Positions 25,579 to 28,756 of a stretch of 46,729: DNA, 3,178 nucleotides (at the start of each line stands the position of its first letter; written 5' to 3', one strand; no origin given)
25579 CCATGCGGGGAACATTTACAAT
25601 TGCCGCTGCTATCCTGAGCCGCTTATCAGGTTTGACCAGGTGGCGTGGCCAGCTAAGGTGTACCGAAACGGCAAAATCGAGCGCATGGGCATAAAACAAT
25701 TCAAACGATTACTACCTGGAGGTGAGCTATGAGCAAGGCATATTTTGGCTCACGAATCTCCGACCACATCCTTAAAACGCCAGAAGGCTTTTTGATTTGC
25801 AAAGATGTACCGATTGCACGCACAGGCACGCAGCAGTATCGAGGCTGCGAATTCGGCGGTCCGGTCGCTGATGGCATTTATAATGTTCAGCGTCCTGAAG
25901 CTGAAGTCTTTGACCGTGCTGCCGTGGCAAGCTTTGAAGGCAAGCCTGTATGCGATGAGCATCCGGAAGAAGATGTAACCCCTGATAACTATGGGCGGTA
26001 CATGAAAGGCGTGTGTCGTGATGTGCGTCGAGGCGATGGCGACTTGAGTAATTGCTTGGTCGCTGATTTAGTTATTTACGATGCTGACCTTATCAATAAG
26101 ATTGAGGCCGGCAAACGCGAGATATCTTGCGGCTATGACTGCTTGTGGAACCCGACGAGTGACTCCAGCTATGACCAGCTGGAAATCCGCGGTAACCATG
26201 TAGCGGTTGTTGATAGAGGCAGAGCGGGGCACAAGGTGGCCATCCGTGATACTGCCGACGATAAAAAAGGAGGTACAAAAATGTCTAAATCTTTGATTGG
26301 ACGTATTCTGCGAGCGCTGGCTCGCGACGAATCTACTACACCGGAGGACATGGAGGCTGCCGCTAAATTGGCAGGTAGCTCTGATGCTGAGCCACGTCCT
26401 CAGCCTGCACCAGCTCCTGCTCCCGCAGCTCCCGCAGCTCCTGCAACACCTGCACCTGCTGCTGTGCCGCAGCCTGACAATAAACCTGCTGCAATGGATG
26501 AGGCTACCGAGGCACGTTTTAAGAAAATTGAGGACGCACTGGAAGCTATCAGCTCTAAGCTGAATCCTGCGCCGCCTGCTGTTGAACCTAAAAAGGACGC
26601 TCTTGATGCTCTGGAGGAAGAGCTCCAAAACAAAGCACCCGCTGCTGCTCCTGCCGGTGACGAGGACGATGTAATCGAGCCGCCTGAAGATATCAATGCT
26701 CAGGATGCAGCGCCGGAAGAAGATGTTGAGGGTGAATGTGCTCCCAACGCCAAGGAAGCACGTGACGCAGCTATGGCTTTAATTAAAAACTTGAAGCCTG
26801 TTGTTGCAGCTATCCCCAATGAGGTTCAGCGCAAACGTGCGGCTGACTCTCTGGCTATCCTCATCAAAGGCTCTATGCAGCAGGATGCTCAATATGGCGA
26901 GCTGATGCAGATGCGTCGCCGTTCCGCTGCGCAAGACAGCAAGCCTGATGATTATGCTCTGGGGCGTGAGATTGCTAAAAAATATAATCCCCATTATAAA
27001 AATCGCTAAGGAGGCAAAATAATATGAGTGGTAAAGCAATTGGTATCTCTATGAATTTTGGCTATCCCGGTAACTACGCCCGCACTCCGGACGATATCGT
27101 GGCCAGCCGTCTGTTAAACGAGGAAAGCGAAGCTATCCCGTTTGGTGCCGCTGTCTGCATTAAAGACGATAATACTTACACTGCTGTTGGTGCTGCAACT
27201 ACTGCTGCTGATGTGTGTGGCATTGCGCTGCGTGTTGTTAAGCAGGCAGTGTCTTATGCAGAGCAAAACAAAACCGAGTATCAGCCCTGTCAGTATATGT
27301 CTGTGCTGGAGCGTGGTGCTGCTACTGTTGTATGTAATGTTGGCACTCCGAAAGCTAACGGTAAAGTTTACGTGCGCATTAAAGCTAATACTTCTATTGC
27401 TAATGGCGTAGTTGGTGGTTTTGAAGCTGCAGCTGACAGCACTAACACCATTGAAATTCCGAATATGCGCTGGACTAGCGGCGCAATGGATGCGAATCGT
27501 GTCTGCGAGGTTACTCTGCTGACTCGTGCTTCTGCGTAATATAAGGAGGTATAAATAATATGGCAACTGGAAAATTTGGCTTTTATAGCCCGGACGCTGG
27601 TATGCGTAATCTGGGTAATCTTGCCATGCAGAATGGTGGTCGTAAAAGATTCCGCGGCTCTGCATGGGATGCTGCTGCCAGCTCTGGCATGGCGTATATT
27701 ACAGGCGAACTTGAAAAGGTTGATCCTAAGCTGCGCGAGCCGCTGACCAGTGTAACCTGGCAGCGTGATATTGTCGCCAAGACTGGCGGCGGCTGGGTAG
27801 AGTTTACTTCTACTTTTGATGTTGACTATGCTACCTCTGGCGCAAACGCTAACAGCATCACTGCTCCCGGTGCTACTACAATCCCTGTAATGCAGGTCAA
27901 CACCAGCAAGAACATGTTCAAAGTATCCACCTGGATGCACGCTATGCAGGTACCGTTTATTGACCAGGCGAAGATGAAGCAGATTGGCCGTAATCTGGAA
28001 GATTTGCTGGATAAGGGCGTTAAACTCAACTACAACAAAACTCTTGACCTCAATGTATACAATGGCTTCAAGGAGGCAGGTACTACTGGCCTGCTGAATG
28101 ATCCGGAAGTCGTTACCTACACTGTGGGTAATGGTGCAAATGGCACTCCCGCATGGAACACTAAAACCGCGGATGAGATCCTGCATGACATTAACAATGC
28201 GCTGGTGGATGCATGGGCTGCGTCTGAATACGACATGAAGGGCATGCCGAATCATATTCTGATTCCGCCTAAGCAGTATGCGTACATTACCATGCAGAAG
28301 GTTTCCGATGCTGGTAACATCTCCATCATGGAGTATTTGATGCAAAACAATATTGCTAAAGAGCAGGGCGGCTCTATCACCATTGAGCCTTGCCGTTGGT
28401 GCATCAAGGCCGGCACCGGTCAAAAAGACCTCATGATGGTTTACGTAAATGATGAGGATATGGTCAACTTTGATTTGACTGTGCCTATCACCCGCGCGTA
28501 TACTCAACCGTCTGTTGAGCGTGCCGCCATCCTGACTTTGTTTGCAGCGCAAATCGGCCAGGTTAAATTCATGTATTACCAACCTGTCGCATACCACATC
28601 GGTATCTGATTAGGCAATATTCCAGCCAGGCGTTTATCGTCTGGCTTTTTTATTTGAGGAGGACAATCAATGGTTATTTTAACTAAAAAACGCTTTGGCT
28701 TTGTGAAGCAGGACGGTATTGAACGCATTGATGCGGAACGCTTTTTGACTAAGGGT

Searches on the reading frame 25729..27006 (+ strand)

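Call 100: search_protein_families(library=phrogs, proteins=[window:25729-27006:+], max_evalue=0.00001)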
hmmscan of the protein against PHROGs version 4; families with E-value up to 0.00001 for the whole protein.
window:25729-27006:+ (426 aa): 6 families
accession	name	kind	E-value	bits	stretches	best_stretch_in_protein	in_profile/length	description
phrog_16985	-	unknown function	3e-82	278.1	1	3-425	2-434/436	-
phrog_1961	-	unknown function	1.2e-67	229.9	1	2-279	1-275/417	-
phrog_530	-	head and packaging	1.9e-59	202.8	1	15-322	34-274/390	head maturation protease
phrog_12864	-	head and packaging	2.4e-44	153.2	1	2-252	28-263/468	head maturation protease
phrog_3778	-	head and packaging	9.6e-27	95.1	1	20-348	165-493/593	head maturation protease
phrog_2229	-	head and packaging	4.4e-15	56.9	1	50-351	57-328/428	head maturation protease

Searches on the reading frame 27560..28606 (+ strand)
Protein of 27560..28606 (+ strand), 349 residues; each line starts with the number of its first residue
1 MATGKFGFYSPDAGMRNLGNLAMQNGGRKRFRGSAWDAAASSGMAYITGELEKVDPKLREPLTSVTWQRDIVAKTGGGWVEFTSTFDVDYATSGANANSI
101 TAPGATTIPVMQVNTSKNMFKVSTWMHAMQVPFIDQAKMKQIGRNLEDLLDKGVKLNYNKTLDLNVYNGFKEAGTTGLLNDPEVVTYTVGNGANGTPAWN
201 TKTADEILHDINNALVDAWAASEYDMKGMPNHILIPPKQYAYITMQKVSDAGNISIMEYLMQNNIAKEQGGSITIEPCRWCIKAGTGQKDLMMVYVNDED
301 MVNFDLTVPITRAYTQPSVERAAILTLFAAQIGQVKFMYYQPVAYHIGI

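Call 100: search_protein_families(library=phrogs, proteins=[window:27560-28606:+], max_evalue=0.00001)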
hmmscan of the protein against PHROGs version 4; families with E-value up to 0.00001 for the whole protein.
window:27560-28606:+ (349 aa): 1 family
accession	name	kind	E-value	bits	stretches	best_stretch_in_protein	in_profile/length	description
phrog_264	-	head and packaging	9.8e-62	209.7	1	38-349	22-321/321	major head protein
